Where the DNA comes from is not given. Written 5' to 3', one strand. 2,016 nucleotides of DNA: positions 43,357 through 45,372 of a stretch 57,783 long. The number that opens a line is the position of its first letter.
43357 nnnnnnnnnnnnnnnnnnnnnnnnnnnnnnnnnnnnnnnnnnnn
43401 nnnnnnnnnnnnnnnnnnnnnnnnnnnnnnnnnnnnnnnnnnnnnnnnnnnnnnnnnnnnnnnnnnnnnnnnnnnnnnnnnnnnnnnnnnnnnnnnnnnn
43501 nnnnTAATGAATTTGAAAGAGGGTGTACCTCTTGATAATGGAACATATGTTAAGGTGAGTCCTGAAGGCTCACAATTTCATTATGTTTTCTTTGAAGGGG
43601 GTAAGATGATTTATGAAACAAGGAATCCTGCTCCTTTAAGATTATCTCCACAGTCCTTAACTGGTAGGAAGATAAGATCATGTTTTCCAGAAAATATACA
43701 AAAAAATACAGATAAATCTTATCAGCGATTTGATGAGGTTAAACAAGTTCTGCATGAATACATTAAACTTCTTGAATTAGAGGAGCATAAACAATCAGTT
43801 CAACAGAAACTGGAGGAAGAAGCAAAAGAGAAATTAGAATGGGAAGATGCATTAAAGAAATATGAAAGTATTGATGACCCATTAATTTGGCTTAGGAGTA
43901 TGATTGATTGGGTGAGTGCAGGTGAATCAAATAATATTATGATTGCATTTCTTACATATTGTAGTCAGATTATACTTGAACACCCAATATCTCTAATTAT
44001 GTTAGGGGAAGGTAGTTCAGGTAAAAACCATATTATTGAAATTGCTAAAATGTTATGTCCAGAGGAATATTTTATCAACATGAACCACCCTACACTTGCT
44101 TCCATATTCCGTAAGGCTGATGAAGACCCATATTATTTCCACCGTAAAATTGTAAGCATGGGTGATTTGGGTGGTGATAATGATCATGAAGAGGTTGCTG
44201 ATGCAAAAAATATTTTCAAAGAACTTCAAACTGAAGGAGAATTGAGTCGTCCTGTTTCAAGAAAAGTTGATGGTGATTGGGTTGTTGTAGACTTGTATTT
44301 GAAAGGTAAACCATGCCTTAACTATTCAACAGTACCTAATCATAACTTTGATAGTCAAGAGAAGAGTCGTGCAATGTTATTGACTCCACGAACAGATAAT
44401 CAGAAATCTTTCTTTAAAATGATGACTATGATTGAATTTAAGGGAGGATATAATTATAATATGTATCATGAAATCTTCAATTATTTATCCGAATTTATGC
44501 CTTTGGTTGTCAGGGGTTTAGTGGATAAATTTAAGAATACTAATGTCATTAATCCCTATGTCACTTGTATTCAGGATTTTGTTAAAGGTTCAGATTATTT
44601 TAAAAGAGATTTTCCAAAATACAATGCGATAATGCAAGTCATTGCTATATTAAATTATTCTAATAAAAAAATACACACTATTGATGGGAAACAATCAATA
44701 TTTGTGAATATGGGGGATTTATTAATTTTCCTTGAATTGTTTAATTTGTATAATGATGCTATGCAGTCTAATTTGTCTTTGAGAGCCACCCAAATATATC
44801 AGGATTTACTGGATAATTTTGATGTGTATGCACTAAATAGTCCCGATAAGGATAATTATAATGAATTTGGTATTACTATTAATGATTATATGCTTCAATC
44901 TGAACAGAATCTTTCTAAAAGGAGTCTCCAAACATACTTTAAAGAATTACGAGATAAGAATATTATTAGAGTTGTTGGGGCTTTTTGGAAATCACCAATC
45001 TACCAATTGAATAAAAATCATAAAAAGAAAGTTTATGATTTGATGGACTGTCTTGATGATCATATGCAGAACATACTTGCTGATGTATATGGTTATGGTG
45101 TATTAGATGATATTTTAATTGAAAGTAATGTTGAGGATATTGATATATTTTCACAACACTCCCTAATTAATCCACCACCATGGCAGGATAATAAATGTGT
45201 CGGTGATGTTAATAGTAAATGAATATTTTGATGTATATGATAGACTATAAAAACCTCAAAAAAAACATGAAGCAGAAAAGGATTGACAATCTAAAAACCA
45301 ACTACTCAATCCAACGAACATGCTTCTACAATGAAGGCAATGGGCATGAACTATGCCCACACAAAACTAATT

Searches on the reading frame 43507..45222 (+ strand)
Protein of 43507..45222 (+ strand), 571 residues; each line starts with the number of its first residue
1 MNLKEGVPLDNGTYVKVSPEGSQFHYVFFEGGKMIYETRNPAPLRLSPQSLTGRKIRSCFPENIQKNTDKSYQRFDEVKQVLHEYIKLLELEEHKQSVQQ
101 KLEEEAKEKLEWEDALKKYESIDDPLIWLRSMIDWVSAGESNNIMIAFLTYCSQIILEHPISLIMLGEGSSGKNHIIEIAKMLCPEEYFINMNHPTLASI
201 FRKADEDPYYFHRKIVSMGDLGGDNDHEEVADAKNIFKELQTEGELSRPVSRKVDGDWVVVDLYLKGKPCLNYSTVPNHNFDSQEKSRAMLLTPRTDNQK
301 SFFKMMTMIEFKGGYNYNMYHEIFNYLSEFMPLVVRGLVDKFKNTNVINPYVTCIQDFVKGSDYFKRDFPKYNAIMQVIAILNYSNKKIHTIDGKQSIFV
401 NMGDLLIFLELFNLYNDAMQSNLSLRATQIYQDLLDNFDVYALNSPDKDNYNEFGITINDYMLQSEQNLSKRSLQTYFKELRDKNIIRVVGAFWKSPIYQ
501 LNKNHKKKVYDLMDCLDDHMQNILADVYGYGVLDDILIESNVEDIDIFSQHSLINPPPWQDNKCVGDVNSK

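Call 10: search_protein_families(library=pfam, proteins=[window:43507-45222:+], max_evalue=0.01)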
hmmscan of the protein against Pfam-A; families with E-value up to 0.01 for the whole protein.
window:43507-45222:+ (571 aa): 0 families

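Call 45: search_protein_families(library=phrogs, proteins=[window:43507-45222:+], max_evalue=0.01)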
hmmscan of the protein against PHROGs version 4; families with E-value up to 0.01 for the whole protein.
window:43507-45222:+ (571 aa): 0 families

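Call 46: search_solved_structures(query=window:43507-45222:+, max_evalue=1)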
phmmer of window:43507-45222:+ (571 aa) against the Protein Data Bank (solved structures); distinct sequences matched with E-value up to 1: 13.
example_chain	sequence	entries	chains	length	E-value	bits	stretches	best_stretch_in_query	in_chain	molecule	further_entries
6oya_A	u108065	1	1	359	0.0038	18.8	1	466-548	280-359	Gt-alpha/Gi1-alpha chimera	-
8xgr_G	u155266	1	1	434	0.0054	18.3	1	466-548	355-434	Guanine nucleotide-binding protein G(I)/G(S)/G(O) subunit gamma-2,eGt-alpha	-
7jsn_E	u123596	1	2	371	0.0062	18.1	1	466-550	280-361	Guanine nucleotide-binding protein G(t) subunit alpha-1, Guanine nucleotide-binding protei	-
3v00_C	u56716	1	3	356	0.025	16.1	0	466-548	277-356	Guanine nucleotide-binding protein G(t) subunit alpha-1/ Guanine nucleotide-binding protei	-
6oy9_A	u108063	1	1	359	0.026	16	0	466-548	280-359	Gt-alpha/Gi1-alpha chimera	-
1fqj_A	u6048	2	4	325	0.028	15.9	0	466-548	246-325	Guanine nucleotide-binding protein G(t) subunit alpha-1,Guanine nucleotide-binding protein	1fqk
1got_A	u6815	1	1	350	0.031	15.8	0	466-548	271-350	GT-ALPHA/GI-ALPHA CHIMERA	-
1tad_A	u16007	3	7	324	0.058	14.9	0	467-548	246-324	TRANSDUCIN-ALPHA | TRANSDUCIN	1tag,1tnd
2oap_1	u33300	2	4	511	0.096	14.1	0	521-546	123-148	Type II secretion system protein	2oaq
8xqp_A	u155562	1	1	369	0.2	13.1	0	467-548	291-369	Guanine nucleotide-binding protein G(t) subunit alpha-3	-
8yky_A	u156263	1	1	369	0.21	13.1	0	467-548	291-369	G alpha gustducin protein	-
5kdl_A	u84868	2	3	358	0.23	12.9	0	466-548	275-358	Guanine nucleotide-binding protein G(i) subunit alpha-1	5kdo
8dzr_B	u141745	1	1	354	0.59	11.5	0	467-548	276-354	G alpha gustducin protein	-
